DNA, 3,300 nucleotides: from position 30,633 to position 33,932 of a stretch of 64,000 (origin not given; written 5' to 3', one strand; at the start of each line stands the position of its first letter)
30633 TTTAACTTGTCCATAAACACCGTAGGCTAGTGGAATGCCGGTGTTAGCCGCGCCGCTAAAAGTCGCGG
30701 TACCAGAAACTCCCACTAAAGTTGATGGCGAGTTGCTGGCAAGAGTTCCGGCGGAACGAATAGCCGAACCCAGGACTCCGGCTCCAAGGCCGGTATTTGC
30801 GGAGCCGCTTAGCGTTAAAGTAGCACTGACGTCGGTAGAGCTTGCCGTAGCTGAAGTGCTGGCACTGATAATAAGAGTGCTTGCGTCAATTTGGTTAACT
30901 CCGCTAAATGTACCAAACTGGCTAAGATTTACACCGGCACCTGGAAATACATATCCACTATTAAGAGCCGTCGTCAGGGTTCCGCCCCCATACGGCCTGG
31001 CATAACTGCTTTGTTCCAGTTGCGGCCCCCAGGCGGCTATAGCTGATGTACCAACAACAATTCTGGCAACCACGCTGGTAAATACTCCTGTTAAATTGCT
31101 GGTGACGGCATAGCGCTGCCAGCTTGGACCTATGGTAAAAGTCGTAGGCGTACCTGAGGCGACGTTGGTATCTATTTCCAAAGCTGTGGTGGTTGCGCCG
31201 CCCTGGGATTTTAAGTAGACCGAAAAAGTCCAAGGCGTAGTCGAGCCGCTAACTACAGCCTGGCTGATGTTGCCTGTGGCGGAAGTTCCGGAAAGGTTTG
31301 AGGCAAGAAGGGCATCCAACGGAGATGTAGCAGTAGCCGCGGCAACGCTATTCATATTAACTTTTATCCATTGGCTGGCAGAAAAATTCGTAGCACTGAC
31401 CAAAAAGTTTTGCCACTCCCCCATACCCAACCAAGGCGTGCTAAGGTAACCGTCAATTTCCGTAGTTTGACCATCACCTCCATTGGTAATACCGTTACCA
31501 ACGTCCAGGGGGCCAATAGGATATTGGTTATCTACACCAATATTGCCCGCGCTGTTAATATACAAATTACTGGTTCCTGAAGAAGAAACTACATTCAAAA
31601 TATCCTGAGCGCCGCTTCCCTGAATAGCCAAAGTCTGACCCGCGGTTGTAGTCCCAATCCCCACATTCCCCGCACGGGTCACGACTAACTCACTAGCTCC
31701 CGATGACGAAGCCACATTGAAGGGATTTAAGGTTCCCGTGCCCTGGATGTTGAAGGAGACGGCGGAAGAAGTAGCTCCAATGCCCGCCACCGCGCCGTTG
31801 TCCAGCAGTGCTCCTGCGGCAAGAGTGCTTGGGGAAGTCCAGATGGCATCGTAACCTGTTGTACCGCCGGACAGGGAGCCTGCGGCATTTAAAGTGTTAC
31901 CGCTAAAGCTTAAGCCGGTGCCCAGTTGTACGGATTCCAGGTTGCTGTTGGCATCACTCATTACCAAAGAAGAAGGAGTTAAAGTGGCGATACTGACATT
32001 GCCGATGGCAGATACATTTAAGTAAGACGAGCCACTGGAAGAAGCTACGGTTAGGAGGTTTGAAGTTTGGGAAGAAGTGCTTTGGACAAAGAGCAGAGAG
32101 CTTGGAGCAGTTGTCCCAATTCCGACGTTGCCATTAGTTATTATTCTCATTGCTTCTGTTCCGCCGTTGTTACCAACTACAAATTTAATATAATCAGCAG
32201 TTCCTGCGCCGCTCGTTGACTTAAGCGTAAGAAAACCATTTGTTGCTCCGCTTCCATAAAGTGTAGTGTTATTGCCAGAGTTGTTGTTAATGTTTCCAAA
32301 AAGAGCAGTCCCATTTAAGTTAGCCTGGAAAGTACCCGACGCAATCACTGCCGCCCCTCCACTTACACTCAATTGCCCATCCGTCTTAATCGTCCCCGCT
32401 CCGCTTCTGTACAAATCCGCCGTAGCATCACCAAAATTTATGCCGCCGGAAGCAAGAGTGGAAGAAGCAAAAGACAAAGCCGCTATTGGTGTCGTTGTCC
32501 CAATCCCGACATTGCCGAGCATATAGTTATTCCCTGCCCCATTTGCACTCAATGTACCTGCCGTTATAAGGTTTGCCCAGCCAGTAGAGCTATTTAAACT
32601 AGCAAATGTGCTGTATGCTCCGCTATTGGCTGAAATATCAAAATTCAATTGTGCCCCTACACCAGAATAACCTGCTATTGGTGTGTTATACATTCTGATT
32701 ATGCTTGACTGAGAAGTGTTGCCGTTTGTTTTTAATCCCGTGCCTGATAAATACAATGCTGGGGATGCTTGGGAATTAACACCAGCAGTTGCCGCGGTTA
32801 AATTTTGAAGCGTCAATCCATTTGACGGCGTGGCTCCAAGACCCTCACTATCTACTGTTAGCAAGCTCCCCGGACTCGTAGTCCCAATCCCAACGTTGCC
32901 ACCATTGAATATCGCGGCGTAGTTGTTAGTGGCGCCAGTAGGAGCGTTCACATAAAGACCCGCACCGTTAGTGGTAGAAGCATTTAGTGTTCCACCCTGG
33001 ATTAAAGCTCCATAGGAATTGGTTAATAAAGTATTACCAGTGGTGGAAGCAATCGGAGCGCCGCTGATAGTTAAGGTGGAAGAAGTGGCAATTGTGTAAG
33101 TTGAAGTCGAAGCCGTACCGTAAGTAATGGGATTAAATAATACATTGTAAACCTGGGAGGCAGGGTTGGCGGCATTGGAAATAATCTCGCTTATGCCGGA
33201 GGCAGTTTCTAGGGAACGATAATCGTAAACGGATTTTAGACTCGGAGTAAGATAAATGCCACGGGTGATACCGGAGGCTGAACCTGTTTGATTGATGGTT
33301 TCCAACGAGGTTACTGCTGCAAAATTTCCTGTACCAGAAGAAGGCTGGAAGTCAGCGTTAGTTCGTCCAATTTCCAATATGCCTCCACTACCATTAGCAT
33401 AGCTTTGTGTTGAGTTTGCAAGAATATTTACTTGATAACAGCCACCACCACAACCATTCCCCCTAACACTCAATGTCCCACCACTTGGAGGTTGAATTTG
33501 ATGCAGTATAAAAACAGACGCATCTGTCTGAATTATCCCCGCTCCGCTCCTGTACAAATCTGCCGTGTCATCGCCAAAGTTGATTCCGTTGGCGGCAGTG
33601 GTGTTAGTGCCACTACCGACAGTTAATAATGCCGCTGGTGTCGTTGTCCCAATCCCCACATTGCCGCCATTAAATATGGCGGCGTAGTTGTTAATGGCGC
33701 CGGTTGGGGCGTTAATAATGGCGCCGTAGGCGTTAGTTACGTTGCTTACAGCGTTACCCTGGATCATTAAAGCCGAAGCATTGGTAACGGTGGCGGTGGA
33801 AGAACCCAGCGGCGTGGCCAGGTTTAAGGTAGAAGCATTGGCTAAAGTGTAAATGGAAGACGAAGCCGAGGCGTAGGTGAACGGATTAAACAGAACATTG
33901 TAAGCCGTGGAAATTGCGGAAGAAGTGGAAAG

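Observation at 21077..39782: Gene of about 18.7 kb encoding a roughly 6,200-aa one-component-like surface giant: cytoplasmic excisionase-type HTH fused through a single TM to an enormous extracellular adhesin-like region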

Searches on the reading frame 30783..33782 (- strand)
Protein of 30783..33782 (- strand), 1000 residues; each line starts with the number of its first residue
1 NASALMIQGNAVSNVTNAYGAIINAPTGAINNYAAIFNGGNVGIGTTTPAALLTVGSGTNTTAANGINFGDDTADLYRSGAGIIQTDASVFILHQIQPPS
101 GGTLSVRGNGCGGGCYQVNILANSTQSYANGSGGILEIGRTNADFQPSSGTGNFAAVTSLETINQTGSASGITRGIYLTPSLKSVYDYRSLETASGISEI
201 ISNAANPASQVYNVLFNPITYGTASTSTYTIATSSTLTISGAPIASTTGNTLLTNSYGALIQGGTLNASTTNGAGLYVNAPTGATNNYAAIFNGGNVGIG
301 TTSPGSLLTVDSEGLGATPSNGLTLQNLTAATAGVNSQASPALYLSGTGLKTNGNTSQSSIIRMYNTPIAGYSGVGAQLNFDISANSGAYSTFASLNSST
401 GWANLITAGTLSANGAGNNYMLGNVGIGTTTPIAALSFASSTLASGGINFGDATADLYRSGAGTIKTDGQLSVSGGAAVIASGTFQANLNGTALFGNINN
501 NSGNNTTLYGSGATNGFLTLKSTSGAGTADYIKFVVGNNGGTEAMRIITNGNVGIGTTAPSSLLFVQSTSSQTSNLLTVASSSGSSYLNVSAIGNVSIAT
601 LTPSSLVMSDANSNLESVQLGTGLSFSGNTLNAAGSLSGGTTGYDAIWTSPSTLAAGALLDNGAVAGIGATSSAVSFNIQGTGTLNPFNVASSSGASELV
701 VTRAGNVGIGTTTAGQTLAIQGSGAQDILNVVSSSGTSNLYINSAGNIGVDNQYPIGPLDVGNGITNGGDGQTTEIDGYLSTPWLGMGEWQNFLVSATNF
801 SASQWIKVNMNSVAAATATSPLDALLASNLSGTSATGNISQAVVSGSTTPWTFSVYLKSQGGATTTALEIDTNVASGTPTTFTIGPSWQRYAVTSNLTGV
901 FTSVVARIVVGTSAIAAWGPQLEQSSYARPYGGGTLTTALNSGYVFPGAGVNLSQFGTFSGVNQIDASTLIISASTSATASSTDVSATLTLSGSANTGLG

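Call 13: search_protein_families(library=pfam, max_evalue=1, proteins=[window:30783-33782:-])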
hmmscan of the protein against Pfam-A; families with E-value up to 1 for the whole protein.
window:30783-33782:- (1000 aa): 0 families

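Call 26: search_protein_families(library=ncbifam, max_evalue=1, proteins=[window:30783-33782:-])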
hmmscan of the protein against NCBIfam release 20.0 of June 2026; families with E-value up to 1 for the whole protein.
window:30783-33782:- (1000 aa): 2 families
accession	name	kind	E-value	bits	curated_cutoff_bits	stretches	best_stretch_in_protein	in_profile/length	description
NF048003.1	GTA_spike_fiber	domain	6.5e-12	46.3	36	1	791-931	7-170/182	phage head spike fiber domain-containing protein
NF003727.1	PRK05330.1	equivalog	0.092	11.7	297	1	901-957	8-63/294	oxygen-dependent coproporphyrinogen oxidase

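Call 27: search_protein_families(library=phrogs, max_evalue=0.1, proteins=[window:30783-33782:-])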
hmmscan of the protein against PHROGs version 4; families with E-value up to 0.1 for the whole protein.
window:30783-33782:- (1000 aa): 0 families
